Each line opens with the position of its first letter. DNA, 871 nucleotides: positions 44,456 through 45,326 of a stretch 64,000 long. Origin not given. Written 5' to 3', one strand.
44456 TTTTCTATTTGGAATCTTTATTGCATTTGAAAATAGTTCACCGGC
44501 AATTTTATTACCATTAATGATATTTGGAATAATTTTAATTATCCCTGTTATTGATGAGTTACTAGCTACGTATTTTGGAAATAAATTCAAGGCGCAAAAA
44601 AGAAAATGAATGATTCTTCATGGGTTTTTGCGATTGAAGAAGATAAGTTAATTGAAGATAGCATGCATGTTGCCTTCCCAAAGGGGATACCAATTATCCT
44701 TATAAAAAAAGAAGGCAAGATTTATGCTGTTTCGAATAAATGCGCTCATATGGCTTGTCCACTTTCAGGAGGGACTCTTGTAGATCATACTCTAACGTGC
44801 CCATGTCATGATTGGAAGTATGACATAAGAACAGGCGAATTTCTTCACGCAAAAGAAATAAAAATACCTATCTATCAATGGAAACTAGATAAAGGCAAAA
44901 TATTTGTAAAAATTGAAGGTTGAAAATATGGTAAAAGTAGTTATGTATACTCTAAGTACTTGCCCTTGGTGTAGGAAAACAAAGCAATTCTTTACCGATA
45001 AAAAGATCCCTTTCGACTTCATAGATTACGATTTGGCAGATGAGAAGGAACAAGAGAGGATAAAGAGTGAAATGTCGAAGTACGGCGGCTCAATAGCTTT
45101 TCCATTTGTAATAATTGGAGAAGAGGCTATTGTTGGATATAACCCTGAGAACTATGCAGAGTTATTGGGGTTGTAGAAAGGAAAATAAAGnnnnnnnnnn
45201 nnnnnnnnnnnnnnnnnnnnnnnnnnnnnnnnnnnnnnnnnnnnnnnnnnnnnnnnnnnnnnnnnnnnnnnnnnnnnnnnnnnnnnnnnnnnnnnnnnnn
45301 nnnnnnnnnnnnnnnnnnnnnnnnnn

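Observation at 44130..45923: Compact overlapping operon: HExxH membrane protein – Rieske – glutaredoxin – FTR-catalytic-like (CPC..CPC..CWC) – Rieske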

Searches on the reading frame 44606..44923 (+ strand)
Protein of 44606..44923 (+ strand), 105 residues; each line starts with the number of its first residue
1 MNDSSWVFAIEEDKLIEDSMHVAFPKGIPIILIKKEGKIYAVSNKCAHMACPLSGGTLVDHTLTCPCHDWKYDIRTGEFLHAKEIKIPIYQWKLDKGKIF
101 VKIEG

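Call 3: search_protein_families(library=pfam, proteins=[window:44606-44923:+], max_evalue=0.01)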
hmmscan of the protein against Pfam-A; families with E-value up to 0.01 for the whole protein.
window:44606-44923:+ (105 aa): 3 families
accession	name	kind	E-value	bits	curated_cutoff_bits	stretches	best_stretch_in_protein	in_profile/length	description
PF00355.32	Rieske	-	1.6e-18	66.8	20.3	1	5-85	1-81/88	Rieske [2Fe-2S] domain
PF13806.12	Rieske_2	-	1.6e-12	47.7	27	1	5-102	1-104/104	Rieske-like [2Fe-2S] domain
PF22543.2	Rieske_4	-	0.00034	21.3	28.4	1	17-83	11-81/119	Soluble Rieske-type ferredoxin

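Call 4: search_protein_families(library=ncbifam, proteins=[window:44606-44923:+], max_evalue=0.01)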
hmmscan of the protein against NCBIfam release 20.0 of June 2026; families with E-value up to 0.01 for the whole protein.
window:44606-44923:+ (105 aa): 16 families
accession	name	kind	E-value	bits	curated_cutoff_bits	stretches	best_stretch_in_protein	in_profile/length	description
TIGR02378.1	nirD_assim_sml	equivalog_domain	1.9e-12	47.2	74.65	1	6-102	2-104/105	nitrite reductase small subunit NirD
NF007422.0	PRK09965.1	equivalog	1.8e-11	44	113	1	28-104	24-101/106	bifunctional 3-phenylpropionate/cinnamic acid dioxygenase ferredoxin subunit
NF041683.1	ant_diox_AndAb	equivalog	3.4e-11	43.2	150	1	6-83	2-79/100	anthranilate 1,2-dioxygenase ferredoxin subunit AndAb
NF042948.2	3PPDioc_HcaC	equivalog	9.6e-10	38.7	150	1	18-104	16-103/105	3-phenylpropionate/cinnamic acid dioxygenase ferredoxin subunit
NF041174.1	SDX_Thmprot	equivalog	9.4e-09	35.4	170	1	19-82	14-79/109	sulredoxin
NF052579.1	BetMthstMoxSdmAMthl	equivalog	1.5e-08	34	600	1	6-73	17-86/351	4beta-methylsterol monooxygenase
TIGR02377.1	MocE_fam_FeS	subfamily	2.8e-08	33.7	136.15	1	6-103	2-101/101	MocE family 2Fe-2S type ferredoxin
NF050121.1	bc1_QcrA_actin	exception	2.6e-05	23.9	275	1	37-75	238-276/319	cytochrome bc1 complex Rieske iron-sulfur subunit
TIGR03228.1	anthran_1_2_A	equivalog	3.3e-05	22.8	671.9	1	4-74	37-110/438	anthranilate 1,2-dioxygenase large subunit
NF045928.1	Cytb6fFeSPetC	equivalog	0.00025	20.5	250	1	29-74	88-135/179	cytochrome b6-f complex iron-sulfur subunit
NF042946.1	3PPDioc_HcaE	equivalog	0.00035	19.7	830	1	27-98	61-132/450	3-phenylpropionate/cinnamic acid dioxygenase subunit alpha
TIGR03229.1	benzo_1_2_benA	equivalog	0.00041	19.3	780.95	1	4-86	37-121/433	benzoate 1,2-dioxygenase large subunit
TIGR02694.1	arsenite_ox_S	equivalog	0.00045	20.1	95.65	1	33-74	45-85/129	arsenate reductase (azurin) small subunit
TIGR01416.1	Rieske_proteo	equivalog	0.00053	20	97.4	1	36-96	106-171/176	ubiquinol-cytochrome c reductase iron-sulfur subunit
NF010001.0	PRK13474.1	subfamily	0.00089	18.6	154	1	32-74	91-134/178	cytochrome b6-f complex iron-sulfur subunit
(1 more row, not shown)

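Call 34: search_solved_structures(query=window:44606-44923:+, max_evalue=0.001, show_alignments=2)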
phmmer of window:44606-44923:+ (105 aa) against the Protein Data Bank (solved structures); distinct sequences matched with E-value up to 0.001: 23.
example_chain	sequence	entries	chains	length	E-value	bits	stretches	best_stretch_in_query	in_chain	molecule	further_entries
2qpz_A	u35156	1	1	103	6.6e-10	42.3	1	5-101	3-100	Naphthalene 1,2-dioxygenase system ferredoxin subunit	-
5bok_A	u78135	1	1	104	1.7e-09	41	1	4-103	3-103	Ferredoxin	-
8hn2_A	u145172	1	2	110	2.9e-06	30.5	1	30-103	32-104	Cytochrome b6-f complex iron-sulfur subunit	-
8jng_A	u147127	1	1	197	4.2e-06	30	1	5-79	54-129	Methanesulfonate monooxygenase ferredoxin subunit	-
6icp_A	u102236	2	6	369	1.6e-05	28.2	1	33-75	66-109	Methylxanthine N1-demethylase NdmA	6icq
6ick_A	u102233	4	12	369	1.6e-05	28.1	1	33-75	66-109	Methylxanthine N1-demethylase NdmA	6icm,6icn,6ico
1z01_A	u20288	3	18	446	2e-05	27.8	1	6-80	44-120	2-oxo-1,2-dihydroquinoline 8-monooxygenase, oxygenase component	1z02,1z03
3gce_A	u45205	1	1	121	3.2e-05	27.2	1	26-79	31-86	Ferredoxin component of carbazole 1,9a-dioxygenase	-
4emj_B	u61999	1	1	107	4.4e-05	26.7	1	6-100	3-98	Toluene 1,2-dioxygenase system ferredoxin subunit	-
3dqy_A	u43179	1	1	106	5.4e-05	26.5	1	6-100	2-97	Toluene 1,2-dioxygenase system ferredoxin subunit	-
6wnc_A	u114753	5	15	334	9e-05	25.7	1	18-73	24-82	SxtDIOX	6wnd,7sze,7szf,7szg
1vck_A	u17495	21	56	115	9.6e-05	25.6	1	28-102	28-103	ferredoxin component of carbazole | Ferredoxin CarAc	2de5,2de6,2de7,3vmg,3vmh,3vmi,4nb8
3gcf_A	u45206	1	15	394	0.0001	25.6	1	3-80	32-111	Terminal oxygenase component of carbazole 1,9a-dioxygenase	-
6wn3_A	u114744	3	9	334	0.00014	25.1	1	26-73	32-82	SxtT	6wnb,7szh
6icl_A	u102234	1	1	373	0.00038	23.7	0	27-74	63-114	Methylxanthine N3-demethylase NdmB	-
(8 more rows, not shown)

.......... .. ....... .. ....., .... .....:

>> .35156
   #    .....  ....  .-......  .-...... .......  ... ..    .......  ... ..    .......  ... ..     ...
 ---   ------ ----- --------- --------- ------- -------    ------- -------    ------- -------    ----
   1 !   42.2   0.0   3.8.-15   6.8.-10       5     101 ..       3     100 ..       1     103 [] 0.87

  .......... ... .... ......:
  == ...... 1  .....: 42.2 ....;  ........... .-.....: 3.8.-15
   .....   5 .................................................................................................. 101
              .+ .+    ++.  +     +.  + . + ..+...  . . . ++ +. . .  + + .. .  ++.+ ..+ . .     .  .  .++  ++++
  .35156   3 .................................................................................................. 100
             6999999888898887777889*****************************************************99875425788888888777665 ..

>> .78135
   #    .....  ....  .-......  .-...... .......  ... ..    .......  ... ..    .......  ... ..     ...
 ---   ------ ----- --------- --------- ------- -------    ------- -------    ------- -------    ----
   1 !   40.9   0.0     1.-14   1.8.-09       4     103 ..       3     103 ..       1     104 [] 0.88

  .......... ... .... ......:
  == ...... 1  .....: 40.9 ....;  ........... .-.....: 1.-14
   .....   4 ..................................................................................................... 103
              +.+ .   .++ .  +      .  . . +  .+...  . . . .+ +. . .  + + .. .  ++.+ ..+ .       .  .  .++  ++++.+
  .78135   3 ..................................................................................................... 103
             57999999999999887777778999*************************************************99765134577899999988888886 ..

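Call 73: search_solved_structures(query=window:44606-44923:+, max_evalue=0.00001, show_alignments=3)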
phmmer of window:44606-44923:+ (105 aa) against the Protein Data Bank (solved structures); distinct sequences matched with E-value up to 0.00001: 4.
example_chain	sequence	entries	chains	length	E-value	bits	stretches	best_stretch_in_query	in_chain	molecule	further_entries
2qpz_A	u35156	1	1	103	6.6e-10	42.3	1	5-101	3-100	Naphthalene 1,2-dioxygenase system ferredoxin subunit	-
5bok_A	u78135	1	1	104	1.7e-09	41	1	4-103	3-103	Ferredoxin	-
8hn2_A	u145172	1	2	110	2.9e-06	30.5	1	30-103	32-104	Cytochrome b6-f complex iron-sulfur subunit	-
8jng_A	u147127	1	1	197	4.2e-06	30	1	5-79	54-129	Methanesulfonate monooxygenase ferredoxin subunit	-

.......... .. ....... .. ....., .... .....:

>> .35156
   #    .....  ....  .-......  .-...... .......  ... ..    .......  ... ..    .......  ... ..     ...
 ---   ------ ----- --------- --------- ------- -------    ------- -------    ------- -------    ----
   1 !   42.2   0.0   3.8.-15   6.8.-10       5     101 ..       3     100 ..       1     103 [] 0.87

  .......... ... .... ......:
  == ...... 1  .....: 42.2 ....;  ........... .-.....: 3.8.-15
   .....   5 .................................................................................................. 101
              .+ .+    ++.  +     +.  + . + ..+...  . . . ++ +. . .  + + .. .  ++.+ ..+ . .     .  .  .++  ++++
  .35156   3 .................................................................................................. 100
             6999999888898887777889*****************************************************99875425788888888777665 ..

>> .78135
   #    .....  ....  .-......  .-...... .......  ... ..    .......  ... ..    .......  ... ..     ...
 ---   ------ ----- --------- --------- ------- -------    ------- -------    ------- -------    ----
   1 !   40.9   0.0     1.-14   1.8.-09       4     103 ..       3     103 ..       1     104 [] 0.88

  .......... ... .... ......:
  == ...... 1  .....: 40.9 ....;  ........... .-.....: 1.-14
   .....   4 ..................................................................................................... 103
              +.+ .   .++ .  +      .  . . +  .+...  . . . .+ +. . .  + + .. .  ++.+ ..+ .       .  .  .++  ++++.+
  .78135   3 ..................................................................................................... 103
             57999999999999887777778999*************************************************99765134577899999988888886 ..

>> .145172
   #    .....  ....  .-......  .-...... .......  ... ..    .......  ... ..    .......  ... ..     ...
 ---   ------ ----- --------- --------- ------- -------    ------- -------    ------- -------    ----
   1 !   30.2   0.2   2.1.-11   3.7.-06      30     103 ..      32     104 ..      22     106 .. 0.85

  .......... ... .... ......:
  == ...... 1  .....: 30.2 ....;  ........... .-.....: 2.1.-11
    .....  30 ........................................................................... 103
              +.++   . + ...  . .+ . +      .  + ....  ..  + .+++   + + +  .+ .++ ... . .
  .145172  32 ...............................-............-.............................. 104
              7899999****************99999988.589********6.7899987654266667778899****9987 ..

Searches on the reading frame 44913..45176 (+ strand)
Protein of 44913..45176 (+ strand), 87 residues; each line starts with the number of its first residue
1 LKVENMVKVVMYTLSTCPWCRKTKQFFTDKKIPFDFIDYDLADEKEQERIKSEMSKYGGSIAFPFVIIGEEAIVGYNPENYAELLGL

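Call 3: search_protein_families(library=pfam, proteins=[window:44913-45176:+], max_evalue=0.01)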
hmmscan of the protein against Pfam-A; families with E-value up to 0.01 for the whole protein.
window:44913-45176:+ (87 aa): 2 families
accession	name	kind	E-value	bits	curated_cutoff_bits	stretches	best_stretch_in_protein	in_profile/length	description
PF00462.30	Glutaredoxin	-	7.4e-13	48.9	22.9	1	9-73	1-60/60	Glutaredoxin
PF13417.12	GST_N_3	-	0.0049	17.6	22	1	12-73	2-57/75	Glutathione S-transferase, N-terminal domain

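Call 4: search_protein_families(library=ncbifam, proteins=[window:44913-45176:+], max_evalue=0.01)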
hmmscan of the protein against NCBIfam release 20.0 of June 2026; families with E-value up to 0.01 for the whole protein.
window:44913-45176:+ (87 aa): 19 families
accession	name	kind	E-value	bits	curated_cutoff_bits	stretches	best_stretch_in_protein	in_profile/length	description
TIGR02196.1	GlrX_YruB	hypoth_equivalog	9.6e-15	54.8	88.55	1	8-85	1-73/74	glutaredoxin-like protein, YruB-family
TIGR02181.1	GRX_bact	equivalog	6.7e-10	39.1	90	1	9-76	1-64/80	glutaredoxin 3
TIGR02180.1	GRX_euk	equivalog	1.8e-09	37.7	87.25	1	9-76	1-68/84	glutaredoxin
NF041212.1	Uxx_star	subfamily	3.6e-08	33.5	66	1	9-77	1-65/70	Uxx-star family glutaredoxin-like (seleno)protein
NF007923.0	PRK10638.1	equivalog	1.5e-07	31.4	129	1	6-75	1-65/83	glutaredoxin 3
TIGR02194.1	GlrX_NrdH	subfamily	2.7e-07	30.7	85.75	1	9-84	1-71/72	glutaredoxin-like protein NrdH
NF045501.1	HUGP_GUXX-star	exception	1e-06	28.5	325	1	4-76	162-230/236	HUGP/GUXX-star fusion selenoprotein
TIGR01617.1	arsC_related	subfamily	2.5e-06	27.7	75.05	1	11-57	3-48/117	Spx/MgsR family RNA polymerase-binding regulatory protein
NF041211.1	gluta_UXX_star_2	equivalog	3.5e-06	26.9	100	1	9-77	1-65/71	UXX-star (seleno)protein family 2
NF041114.2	gluta_UXX_star_1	equivalog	1.6e-05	25.1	72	1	9-77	1-65/70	UXX-star selenoprotein family 1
NF009398.0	PRK12759.1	equivalog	7.1e-05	22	649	1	6-56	1-49/410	bifunctional gluaredoxin/ribonucleoside-diphosphate reductase subunit beta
NF041106.1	ArsC_rel_Se_1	subfamily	0.00019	22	85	0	38-81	63-107/107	ArsC family (seleno)protein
TIGR02190.1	GlrX-dom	hypoth_equivalog_domain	0.00085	19.2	99.3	1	8-75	9-70/79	glutaredoxin-family domain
NF007657.0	PRK10329.1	equivalog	0.0013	18.7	131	1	8-79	2-67/81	glutaredoxin-like protein NrdH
NF008107.0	PRK10853.1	equivalog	0.002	18.2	121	1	9-57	3-50/119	ArsC family reductase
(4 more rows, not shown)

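Call 36: search_solved_structures(query=window:44928-45176:+, max_evalue=0.001, show_alignments=2)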
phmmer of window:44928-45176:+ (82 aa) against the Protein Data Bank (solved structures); distinct sequences matched with E-value up to 0.001: 17.
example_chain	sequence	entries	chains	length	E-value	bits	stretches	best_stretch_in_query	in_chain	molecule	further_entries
3nzn_A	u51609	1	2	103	1.3e-17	67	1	3-81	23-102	Glutaredoxin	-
5cax_A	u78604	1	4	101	1.5e-17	66.7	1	3-81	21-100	Glutaredoxin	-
3ic4_A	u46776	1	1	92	4.9e-13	52.3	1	1-80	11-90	Glutaredoxin (Grx-1)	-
7c10_A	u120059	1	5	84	4e-08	36.7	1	3-82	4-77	Glutaredoxin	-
7pwe_A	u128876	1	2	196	8.2e-07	32.5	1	3-81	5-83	Ferredoxin-thioredoxin reductase subunit B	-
7c12_A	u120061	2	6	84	1.1e-06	32.1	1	3-82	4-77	Glutaredoxin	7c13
1kte_A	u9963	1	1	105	2.5e-05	27.8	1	3-71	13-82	THIOLTRANSFERASE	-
3lgc_A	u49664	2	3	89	3e-05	27.5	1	2-64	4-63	Glutaredoxin 1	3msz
2mzc_A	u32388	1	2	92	3.6e-05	27.3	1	1-73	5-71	Glutaredoxin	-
2khp_A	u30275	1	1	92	5.2e-05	26.8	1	1-70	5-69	GLUTAREDOXIN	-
1fov_A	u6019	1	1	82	7.4e-05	26.3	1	4-72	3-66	GLUTAREDOXIN 3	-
5w1j_A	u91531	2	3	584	8.2e-05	26.1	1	4-40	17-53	Thioredoxin glutathione reductase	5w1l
5w1l_A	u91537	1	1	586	8.3e-05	26.1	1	4-40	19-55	Thioredoxin glutathione reductase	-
2klx_A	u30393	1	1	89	0.00028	24.4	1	2-71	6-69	Glutaredoxin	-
1jhb_A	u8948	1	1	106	0.00062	23.3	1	3-71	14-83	GLUTAREDOXIN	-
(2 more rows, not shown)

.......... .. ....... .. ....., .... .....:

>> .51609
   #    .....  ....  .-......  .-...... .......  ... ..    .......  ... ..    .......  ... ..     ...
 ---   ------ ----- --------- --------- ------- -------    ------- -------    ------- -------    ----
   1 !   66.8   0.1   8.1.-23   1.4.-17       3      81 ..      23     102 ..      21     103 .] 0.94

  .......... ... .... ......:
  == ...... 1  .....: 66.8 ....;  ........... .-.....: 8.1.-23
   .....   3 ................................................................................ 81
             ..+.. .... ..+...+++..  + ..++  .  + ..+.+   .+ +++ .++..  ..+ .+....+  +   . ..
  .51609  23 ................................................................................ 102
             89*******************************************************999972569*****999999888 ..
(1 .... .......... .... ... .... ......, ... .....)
